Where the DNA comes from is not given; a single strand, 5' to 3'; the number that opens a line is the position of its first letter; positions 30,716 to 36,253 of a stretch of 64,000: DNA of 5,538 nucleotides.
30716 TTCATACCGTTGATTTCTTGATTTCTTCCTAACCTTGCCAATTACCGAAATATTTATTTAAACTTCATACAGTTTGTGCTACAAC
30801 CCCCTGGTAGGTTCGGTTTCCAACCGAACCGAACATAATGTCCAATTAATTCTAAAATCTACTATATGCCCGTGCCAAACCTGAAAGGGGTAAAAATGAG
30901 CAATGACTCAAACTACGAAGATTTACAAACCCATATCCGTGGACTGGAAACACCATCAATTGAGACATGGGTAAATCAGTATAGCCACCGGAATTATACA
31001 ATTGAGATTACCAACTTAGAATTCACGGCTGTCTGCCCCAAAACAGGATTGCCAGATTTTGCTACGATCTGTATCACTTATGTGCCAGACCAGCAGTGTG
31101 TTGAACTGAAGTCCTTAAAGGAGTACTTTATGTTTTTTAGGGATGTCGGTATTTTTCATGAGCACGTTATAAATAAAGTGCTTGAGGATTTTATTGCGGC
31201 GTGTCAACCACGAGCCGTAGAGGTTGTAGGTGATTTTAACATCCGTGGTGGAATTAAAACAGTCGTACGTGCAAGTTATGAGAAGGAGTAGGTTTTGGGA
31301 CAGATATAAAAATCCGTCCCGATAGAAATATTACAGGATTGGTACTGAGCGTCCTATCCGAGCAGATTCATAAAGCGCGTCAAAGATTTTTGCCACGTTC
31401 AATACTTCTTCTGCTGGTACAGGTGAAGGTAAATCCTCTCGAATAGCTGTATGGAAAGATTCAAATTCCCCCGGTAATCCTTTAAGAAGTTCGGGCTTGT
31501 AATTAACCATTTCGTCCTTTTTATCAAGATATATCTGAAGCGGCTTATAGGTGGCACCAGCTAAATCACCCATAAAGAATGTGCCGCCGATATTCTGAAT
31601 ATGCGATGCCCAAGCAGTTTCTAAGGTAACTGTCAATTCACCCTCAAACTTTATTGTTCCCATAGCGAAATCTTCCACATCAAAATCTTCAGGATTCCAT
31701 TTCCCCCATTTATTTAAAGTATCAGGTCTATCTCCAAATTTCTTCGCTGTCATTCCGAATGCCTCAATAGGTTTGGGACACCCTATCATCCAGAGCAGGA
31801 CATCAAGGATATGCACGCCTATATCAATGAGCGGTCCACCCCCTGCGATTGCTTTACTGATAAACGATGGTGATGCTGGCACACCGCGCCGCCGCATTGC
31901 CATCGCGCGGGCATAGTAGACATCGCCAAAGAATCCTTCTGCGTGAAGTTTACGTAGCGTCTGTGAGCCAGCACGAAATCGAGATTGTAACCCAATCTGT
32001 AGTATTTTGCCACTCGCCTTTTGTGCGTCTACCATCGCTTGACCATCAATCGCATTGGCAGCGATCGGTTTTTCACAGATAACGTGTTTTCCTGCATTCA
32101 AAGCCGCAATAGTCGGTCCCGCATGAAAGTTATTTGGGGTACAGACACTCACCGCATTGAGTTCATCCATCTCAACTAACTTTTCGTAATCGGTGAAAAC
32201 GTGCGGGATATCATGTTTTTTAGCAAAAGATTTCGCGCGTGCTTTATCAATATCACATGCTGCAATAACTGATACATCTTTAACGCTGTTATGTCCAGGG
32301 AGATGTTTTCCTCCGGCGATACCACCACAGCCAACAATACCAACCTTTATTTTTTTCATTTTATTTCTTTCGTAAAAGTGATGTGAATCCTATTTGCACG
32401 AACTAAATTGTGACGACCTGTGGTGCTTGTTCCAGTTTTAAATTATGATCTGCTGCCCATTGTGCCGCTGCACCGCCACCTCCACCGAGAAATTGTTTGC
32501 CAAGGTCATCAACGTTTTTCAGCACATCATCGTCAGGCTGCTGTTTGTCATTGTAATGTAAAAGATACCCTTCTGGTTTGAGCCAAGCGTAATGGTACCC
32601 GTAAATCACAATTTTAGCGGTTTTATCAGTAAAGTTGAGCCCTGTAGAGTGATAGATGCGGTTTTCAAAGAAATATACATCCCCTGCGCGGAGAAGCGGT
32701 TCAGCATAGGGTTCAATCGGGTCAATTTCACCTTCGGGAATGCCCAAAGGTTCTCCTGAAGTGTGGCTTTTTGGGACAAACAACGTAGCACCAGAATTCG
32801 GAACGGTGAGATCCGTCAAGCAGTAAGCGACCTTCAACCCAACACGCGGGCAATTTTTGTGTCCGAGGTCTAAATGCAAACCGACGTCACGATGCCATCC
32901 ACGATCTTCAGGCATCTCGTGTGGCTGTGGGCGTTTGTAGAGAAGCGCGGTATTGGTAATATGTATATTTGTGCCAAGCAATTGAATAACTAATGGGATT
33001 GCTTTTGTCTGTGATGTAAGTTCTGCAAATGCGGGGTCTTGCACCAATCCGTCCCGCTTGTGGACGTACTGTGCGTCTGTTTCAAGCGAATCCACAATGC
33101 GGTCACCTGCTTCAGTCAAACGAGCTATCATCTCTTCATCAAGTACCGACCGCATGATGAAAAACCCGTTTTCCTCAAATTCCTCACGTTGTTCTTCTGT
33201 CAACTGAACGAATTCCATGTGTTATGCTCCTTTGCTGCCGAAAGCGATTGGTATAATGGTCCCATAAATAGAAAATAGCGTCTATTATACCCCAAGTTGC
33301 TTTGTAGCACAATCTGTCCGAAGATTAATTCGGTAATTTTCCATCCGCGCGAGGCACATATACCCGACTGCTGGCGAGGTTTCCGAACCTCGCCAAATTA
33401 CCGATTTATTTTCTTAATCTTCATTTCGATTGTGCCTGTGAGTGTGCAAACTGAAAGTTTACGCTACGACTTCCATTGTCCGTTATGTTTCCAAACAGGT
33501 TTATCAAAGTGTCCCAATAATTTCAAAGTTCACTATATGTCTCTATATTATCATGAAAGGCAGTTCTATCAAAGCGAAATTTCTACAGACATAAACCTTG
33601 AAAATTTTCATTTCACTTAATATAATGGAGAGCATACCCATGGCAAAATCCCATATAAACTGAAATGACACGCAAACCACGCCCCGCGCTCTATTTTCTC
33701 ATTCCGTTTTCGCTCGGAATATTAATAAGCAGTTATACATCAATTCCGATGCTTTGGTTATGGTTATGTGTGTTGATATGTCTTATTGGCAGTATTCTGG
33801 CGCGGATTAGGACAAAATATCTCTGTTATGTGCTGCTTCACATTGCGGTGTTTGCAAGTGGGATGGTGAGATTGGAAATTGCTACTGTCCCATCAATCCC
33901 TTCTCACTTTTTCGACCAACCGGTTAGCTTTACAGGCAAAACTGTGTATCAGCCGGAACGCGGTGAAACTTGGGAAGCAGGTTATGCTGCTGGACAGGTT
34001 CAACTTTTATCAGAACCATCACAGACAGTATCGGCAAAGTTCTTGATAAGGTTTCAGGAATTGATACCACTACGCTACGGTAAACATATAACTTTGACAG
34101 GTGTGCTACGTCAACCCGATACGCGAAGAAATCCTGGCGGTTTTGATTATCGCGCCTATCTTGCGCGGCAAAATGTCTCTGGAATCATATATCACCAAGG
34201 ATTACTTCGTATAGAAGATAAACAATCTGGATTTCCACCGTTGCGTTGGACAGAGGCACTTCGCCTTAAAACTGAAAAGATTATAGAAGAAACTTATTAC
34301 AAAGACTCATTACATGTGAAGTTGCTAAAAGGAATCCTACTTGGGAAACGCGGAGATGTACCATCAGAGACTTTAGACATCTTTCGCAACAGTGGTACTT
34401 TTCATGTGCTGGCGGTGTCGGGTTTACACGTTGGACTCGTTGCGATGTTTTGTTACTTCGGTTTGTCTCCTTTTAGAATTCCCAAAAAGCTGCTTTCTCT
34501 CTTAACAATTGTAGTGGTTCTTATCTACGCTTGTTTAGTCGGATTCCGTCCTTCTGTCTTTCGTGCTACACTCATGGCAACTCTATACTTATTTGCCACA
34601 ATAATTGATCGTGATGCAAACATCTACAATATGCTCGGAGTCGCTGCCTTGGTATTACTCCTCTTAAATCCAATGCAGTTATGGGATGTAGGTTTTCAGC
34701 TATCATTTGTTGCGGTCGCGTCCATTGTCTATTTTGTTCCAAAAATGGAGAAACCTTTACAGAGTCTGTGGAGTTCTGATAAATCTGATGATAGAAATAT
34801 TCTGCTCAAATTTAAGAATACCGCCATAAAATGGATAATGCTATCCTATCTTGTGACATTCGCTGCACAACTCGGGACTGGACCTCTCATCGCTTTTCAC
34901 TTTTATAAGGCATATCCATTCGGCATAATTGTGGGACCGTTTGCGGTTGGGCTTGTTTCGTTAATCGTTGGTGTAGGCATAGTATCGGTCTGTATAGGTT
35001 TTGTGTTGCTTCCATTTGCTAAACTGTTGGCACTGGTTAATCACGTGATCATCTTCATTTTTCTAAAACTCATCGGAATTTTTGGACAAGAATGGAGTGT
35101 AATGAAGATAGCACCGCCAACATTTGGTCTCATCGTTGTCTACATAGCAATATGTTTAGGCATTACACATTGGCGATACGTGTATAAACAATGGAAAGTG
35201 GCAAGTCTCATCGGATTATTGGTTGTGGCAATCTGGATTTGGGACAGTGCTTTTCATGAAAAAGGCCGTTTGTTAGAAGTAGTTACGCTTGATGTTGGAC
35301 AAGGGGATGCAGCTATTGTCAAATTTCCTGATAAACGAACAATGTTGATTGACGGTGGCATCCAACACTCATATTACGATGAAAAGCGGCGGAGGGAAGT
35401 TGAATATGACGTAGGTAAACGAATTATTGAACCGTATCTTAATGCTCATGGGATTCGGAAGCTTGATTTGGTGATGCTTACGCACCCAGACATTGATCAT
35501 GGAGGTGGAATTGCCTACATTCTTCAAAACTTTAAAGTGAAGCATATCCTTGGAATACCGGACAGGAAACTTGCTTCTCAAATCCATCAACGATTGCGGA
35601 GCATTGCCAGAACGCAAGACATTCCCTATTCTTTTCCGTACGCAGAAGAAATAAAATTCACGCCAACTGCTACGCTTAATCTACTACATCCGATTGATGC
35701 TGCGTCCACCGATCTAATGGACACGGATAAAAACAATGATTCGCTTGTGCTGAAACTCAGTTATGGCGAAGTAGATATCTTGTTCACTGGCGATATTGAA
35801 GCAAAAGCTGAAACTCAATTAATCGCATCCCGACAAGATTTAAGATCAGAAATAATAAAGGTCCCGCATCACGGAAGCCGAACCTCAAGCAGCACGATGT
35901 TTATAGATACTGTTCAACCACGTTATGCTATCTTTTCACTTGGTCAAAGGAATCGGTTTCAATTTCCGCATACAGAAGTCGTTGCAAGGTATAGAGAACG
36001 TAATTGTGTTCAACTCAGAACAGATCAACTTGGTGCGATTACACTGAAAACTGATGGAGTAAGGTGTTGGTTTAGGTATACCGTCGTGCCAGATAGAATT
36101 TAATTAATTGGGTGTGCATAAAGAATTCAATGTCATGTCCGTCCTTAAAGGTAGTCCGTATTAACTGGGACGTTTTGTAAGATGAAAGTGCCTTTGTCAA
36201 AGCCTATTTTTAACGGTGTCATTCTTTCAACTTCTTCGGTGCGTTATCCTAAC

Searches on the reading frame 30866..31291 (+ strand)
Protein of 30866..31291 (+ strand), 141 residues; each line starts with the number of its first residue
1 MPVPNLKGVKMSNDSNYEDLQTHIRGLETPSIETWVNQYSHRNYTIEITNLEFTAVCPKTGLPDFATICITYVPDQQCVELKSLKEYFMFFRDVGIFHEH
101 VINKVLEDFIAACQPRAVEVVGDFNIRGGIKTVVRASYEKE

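Call 6: search_protein_families(library=pfam, proteins=[window:30866-31291:+])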
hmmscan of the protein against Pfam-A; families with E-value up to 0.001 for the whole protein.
window:30866-31291:+ (141 aa): 1 family
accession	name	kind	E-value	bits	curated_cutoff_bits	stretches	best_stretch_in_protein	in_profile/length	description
PF14489.11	QueF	-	4.6e-32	110.5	27.3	1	63-140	1-78/81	QueF-like protein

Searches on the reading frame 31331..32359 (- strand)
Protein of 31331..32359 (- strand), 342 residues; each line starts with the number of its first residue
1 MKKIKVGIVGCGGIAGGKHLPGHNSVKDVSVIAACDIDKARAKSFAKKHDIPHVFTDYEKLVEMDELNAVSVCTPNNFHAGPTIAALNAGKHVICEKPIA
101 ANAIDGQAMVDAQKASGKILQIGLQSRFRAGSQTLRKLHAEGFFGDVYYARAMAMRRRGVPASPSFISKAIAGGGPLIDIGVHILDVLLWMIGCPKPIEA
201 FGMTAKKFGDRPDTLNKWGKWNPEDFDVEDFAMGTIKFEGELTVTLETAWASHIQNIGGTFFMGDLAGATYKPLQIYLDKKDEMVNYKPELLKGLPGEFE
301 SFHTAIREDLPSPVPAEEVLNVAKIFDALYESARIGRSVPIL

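Call 6: search_protein_families(library=pfam, proteins=[window:31331-32359:-])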
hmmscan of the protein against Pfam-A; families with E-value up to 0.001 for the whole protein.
window:31331-32359:- (342 aa): 3 families
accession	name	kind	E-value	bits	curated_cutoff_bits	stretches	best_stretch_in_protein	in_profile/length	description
PF01408.29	GFO_IDH_MocA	-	6e-30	104.8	24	1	4-123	1-119/120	Oxidoreductase family, NAD-binding Rossmann fold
PF22725.1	GFO_IDH_MocA_C3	-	2.2e-18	66.9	27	1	133-255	2-109/124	GFO/IDH/MocA C-terminal domain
PF02894.22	GFO_IDH_MocA_C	-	1.9e-12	47.9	22.9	1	140-341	5-218/218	Oxidoreductase family, C-terminal alpha/beta domain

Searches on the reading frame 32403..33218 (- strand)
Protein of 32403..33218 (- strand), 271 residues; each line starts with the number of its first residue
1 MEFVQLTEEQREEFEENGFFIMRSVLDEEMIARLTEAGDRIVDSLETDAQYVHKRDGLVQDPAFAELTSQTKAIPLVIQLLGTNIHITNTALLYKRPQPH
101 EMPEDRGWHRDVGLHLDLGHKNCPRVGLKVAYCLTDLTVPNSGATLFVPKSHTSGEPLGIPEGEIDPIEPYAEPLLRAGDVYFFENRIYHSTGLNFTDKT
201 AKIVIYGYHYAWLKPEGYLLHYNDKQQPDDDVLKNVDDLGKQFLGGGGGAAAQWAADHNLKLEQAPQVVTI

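Call 6: search_protein_families(library=pfam, proteins=[window:32403-33218:-])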
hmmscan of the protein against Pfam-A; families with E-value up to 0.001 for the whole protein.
window:32403-33218:- (271 aa): 1 family
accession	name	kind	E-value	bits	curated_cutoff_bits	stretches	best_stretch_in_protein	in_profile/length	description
PF05721.19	PhyH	-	3.2e-14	54.1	22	1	14-200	1-210/213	Phytanoyl-CoA dioxygenase (PhyH)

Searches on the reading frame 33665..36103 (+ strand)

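Call 6: search_protein_families(library=pfam, proteins=[window:33665-36103:+])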
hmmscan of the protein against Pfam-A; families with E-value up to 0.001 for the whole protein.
window:33665-36103:+ (812 aa): 4 families
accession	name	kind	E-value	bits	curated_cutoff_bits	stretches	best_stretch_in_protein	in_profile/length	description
PF03772.21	Competence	-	1.3e-59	202.3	23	1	224-504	1-268/270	Competence protein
PF13567.11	DUF4131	-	1.1e-18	67.9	31.6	1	29-176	5-158/165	Domain of unknown function (DUF4131)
PF00753.33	Lactamase_B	-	1.4e-13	51.7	22.7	1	543-760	2-195/196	Metallo-beta-lactamase superfamily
PF12706.13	Lactamase_B_2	-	0.0009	19.3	27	0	589-712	20-144/200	Beta-lactamase superfamily domain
